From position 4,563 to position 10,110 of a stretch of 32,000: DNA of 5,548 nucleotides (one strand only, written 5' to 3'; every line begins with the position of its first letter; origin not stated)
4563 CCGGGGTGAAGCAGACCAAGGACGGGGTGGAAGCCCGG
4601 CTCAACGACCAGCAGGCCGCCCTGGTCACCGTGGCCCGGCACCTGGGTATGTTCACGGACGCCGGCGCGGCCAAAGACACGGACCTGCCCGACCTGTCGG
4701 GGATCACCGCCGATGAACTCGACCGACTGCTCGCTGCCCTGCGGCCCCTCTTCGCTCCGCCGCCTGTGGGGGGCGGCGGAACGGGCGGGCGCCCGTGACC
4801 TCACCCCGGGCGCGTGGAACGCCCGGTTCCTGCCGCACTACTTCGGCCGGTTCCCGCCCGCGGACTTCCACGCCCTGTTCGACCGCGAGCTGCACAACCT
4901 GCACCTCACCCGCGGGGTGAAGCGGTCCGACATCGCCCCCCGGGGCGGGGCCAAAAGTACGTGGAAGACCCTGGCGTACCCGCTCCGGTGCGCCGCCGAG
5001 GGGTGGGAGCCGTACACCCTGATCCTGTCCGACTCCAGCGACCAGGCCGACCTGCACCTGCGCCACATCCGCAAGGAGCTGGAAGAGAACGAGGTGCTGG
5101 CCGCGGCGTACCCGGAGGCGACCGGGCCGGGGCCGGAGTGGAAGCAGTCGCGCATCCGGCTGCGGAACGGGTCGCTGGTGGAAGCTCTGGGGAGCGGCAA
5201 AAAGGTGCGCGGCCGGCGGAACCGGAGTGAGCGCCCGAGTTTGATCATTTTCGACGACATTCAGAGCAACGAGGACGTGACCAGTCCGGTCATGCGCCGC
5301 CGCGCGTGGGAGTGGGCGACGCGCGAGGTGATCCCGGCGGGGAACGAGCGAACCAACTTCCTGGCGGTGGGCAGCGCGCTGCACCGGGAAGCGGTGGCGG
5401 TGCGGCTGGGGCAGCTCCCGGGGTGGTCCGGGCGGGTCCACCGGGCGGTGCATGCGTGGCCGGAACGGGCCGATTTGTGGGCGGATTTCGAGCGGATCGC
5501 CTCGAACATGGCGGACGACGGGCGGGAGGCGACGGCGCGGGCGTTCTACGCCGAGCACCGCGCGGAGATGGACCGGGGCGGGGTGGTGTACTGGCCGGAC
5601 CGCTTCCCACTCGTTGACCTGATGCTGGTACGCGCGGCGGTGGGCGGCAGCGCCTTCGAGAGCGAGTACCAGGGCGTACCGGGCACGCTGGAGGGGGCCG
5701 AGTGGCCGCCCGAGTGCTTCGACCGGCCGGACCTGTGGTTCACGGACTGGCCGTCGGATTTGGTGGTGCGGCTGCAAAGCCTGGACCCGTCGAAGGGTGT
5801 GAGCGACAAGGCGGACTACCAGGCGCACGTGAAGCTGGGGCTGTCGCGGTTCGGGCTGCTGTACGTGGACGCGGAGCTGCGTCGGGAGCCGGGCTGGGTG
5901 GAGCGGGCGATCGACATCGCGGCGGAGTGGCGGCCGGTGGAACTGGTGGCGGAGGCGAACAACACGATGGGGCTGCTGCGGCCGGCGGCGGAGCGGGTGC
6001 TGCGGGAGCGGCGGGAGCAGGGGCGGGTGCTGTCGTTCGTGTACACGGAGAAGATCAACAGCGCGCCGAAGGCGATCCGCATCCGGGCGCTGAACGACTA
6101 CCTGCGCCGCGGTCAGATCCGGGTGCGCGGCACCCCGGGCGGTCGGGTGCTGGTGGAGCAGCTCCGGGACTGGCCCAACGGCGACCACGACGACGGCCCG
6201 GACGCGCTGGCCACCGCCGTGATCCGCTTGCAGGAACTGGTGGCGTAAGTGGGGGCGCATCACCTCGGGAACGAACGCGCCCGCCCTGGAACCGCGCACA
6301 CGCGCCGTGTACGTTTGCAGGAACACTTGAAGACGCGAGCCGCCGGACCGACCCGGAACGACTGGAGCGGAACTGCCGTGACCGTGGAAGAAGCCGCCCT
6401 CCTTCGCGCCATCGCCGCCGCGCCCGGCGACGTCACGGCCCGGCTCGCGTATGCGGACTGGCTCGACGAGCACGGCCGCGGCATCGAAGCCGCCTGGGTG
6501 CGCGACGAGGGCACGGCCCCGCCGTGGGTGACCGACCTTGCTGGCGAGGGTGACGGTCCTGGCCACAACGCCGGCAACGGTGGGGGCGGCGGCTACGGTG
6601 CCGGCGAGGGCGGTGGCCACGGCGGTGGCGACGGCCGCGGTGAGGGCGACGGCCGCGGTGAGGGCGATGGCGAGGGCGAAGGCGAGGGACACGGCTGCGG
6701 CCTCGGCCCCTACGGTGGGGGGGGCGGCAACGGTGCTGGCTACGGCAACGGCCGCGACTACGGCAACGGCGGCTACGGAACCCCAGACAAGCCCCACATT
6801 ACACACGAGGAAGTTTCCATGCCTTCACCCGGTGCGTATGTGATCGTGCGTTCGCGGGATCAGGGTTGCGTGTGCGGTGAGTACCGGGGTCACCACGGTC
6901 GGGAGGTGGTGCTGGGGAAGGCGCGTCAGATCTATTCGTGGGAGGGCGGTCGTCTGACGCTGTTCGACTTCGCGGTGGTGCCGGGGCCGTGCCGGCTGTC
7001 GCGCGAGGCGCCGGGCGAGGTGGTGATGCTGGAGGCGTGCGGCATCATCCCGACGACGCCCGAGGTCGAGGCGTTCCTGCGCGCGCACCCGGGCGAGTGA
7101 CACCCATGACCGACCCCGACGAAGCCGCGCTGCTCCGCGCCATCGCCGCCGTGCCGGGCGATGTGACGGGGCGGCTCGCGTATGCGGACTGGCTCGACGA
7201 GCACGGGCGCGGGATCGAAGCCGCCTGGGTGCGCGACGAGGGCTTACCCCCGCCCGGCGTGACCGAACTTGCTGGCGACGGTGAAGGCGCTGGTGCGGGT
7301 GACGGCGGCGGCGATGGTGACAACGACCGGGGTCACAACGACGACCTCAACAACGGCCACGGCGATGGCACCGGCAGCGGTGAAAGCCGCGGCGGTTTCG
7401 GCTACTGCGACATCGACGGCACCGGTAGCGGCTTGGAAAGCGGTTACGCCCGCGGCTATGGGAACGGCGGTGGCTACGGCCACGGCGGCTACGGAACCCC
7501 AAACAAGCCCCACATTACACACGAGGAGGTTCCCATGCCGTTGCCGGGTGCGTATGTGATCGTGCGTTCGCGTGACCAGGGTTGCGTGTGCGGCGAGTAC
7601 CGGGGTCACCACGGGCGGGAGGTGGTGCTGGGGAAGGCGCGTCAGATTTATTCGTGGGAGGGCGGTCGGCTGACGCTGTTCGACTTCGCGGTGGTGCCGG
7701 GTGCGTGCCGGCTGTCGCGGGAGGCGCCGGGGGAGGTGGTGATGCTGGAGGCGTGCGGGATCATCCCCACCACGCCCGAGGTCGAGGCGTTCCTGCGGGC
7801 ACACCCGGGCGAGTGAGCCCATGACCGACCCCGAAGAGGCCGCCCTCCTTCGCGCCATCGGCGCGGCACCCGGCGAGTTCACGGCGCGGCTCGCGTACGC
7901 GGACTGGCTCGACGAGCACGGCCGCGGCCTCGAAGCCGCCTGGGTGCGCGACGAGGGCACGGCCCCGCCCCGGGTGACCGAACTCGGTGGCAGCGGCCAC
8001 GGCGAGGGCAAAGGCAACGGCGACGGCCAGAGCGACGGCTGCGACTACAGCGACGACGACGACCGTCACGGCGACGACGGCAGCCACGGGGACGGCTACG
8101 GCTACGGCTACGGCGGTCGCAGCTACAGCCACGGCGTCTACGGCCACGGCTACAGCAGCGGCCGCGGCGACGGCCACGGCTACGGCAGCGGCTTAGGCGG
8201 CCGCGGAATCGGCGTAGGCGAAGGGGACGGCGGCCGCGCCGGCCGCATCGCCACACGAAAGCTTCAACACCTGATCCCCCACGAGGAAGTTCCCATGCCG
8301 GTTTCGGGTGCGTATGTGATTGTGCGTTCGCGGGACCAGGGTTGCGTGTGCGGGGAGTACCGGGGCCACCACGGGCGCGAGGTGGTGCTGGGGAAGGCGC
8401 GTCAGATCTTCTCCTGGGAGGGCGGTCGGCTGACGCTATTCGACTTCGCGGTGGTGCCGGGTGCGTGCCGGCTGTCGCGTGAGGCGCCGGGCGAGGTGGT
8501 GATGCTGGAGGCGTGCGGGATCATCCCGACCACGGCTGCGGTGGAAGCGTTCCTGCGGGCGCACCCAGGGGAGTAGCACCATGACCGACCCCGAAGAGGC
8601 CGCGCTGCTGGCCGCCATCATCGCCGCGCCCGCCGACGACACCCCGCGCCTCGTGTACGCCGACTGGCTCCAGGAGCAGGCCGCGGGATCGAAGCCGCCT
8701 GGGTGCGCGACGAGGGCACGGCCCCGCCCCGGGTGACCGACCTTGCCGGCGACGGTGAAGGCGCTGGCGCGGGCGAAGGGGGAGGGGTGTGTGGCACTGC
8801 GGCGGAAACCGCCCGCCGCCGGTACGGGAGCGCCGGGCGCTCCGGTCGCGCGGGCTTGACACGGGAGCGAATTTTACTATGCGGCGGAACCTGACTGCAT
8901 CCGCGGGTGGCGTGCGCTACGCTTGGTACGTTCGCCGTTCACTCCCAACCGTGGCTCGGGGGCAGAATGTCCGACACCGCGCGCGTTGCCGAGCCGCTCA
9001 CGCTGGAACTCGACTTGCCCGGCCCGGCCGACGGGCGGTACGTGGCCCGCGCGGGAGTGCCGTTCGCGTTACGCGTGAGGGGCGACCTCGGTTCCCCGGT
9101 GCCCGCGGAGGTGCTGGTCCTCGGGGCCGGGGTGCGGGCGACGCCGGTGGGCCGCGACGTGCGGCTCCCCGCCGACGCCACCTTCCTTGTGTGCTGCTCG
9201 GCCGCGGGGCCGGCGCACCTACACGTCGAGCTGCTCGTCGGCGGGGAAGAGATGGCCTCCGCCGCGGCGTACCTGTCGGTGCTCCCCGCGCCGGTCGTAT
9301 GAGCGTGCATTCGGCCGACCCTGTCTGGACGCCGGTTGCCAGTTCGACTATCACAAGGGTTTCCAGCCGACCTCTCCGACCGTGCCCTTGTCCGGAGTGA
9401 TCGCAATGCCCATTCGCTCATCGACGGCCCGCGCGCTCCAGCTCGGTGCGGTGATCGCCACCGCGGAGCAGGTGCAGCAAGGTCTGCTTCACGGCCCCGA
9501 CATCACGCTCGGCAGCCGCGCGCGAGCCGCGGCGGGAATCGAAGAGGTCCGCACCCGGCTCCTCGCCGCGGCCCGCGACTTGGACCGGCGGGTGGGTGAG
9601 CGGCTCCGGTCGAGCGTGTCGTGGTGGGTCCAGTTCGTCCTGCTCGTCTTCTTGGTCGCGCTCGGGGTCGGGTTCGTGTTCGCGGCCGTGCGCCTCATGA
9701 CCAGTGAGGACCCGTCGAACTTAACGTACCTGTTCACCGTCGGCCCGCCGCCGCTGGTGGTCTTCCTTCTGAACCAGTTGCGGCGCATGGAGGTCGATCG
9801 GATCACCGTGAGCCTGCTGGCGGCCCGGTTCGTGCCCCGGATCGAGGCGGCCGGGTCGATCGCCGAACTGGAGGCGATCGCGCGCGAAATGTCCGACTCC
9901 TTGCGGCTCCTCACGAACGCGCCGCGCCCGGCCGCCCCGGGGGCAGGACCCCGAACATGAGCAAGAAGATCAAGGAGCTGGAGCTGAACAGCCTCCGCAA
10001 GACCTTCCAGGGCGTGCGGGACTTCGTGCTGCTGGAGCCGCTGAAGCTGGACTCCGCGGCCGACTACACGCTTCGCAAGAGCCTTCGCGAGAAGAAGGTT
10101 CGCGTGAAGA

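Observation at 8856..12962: Four-gene CHAT protease / uL10-like / 2-TM / beta-sandwich cassette embedded in the paralog array: candidate undescribed conflict system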

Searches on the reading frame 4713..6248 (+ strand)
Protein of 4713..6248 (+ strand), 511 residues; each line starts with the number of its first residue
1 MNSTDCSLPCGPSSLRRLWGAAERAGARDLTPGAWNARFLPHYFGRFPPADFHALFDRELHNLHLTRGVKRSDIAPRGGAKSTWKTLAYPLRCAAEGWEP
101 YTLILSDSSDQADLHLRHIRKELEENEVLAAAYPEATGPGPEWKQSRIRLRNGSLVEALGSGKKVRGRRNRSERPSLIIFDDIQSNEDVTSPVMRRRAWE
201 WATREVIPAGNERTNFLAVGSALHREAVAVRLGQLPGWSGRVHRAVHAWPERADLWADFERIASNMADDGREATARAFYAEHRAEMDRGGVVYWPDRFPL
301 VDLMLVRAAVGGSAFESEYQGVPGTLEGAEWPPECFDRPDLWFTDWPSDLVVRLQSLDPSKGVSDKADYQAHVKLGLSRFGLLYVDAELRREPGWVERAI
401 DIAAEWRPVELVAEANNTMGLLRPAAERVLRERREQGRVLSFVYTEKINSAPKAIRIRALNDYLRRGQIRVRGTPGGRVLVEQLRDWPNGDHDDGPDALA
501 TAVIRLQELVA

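Call 7: search_protein_families(library=pfam, proteins=[window:4713-6248:+], max_evalue=0.01)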
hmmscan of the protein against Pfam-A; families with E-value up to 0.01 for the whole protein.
window:4713-6248:+ (511 aa): 0 families

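Call 9: search_protein_families(library=ncbifam, proteins=[window:4713-6248:+], max_evalue=1)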
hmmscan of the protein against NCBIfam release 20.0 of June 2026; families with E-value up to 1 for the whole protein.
window:4713-6248:+ (511 aa): 2 families
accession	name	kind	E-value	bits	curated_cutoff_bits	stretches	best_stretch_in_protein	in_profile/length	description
TIGR01630.1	psiM2_ORF9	equivalog_domain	8.3e-06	26.4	41.65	1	368-506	1-140/142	phage terminase large subunit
NF033889.1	termin_lrg_T7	equivalog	1.2e-05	24.3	150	1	75-320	39-264/500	phage terminase large subunit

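Call 10: search_protein_families(library=phrogs, proteins=[window:4713-6248:+], max_evalue=0.1)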
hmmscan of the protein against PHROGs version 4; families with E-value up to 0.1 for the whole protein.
window:4713-6248:+ (511 aa): 8 families
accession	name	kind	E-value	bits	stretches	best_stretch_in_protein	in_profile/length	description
phrog_38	-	head and packaging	9.9e-77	260.2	1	34-509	275-706/760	terminase large subunit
phrog_14112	-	unknown function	1.9e-11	44.9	1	72-197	106-234/247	-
phrog_4758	-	head and packaging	0.00039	20.8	1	75-232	64-217/243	terminase large subunit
phrog_28155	-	head and packaging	0.0035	18.2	1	72-202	63-183/260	terminase large subunit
phrog_5573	-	head and packaging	0.015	15.7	1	290-503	24-231/250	terminase large subunit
phrog_37611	-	unknown function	0.021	16.3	1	231-300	40-110/117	-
phrog_12171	-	head and packaging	0.04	15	0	450-508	39-97/110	terminase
phrog_4193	-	unknown function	0.09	13.5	1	160-190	9-40/47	-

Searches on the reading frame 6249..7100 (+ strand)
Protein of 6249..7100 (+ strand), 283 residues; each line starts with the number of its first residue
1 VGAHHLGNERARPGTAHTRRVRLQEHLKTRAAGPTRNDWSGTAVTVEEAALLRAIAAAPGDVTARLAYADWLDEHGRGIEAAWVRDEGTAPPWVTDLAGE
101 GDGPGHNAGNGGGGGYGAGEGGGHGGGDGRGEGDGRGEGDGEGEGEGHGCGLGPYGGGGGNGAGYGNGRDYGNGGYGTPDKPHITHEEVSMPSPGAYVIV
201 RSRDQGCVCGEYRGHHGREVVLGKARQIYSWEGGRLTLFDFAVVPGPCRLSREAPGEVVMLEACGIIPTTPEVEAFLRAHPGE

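Call 7: search_protein_families(library=pfam, proteins=[window:6249-7100:+], max_evalue=0.01)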
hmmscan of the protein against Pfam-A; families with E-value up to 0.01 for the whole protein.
window:6249-7100:+ (283 aa): 1 family
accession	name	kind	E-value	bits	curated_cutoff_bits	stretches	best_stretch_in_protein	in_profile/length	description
PF22253.2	DUF6948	-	2.7e-26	92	27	1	196-276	2-84/85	Domain of unknown function (DUF6948)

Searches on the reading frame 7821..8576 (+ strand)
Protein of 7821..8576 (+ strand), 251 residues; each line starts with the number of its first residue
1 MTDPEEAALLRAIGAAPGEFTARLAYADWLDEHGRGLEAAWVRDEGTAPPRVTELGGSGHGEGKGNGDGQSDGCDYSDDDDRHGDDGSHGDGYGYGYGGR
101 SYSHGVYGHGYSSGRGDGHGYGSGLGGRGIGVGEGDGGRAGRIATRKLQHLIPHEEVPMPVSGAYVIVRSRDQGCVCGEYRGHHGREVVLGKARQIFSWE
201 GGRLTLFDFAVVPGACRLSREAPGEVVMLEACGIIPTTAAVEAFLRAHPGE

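Call 7: search_protein_families(library=pfam, proteins=[window:7821-8576:+], max_evalue=0.01)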
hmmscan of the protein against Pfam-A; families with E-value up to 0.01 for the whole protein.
window:7821-8576:+ (251 aa): 1 family
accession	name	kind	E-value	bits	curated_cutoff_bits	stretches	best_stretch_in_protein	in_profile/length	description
PF22253.2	DUF6948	-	1.1e-25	90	27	1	164-244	2-84/85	Domain of unknown function (DUF6948)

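Call 9: search_protein_families(library=ncbifam, proteins=[window:7821-8576:+], max_evalue=1)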
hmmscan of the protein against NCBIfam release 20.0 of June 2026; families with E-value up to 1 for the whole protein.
window:7821-8576:+ (251 aa): 1 family
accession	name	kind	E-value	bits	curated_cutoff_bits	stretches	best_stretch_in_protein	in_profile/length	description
TIGR02996.1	rpt_mate_G_obs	domain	3.9e-17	61.8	29.05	1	5-45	1-41/45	TIGR02996 domain-containing protein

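Call 10: search_protein_families(library=phrogs, proteins=[window:7821-8576:+], max_evalue=0.1)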
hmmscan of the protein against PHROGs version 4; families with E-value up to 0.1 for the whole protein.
window:7821-8576:+ (251 aa): 1 family
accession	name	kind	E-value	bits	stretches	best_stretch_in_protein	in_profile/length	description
phrog_18306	-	unknown function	9.1e-132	439.1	1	1-251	1-242/242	-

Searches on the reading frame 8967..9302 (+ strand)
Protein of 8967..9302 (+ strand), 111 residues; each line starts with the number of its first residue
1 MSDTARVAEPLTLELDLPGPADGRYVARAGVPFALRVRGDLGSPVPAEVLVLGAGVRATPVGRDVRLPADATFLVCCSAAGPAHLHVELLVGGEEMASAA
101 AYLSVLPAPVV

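Call 4: search_protein_families(library=pfam, proteins=[window:8967-9302:+], max_evalue=1)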
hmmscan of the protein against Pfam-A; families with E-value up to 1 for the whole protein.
window:8967-9302:+ (111 aa): 0 families

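Call 5: search_protein_families(library=padloc, proteins=[window:8967-9302:+], max_evalue=1)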
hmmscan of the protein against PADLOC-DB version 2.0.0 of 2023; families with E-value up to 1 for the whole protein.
window:8967-9302:+ (111 aa): 0 families

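Call 9: search_protein_families(library=ncbifam, proteins=[window:8967-9302:+], max_evalue=1)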
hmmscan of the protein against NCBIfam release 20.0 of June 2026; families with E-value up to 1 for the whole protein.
window:8967-9302:+ (111 aa): 0 families

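Call 10: search_protein_families(library=phrogs, proteins=[window:8967-9302:+], max_evalue=0.1)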
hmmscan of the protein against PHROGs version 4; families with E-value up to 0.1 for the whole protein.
window:8967-9302:+ (111 aa): 0 families

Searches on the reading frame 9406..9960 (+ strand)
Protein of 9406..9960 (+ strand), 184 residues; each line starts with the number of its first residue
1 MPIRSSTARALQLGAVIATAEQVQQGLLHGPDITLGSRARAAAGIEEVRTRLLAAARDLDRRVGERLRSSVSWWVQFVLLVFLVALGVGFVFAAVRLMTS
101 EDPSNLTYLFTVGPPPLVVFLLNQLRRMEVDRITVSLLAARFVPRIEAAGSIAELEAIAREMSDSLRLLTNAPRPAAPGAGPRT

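Call 4: search_protein_families(library=pfam, proteins=[window:9406-9960:+], max_evalue=1)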
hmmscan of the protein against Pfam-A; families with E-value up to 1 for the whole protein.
window:9406-9960:+ (184 aa): 1 family
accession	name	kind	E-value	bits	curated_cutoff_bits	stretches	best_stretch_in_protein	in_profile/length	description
PF11292.14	DUF3093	-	0.041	14.6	23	1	65-98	4-36/140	Protein of unknown function (DUF3093)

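Call 5: search_protein_families(library=padloc, proteins=[window:9406-9960:+], max_evalue=1)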
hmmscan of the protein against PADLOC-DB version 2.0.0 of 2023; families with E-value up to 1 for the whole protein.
window:9406-9960:+ (184 aa): 0 families

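Call 9: search_protein_families(library=ncbifam, proteins=[window:9406-9960:+], max_evalue=1)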
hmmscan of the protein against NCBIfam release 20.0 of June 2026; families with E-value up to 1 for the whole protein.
window:9406-9960:+ (184 aa): 0 families

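Call 10: search_protein_families(library=phrogs, proteins=[window:9406-9960:+], max_evalue=0.1)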
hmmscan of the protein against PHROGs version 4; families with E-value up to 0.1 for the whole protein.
window:9406-9960:+ (184 aa): 0 families
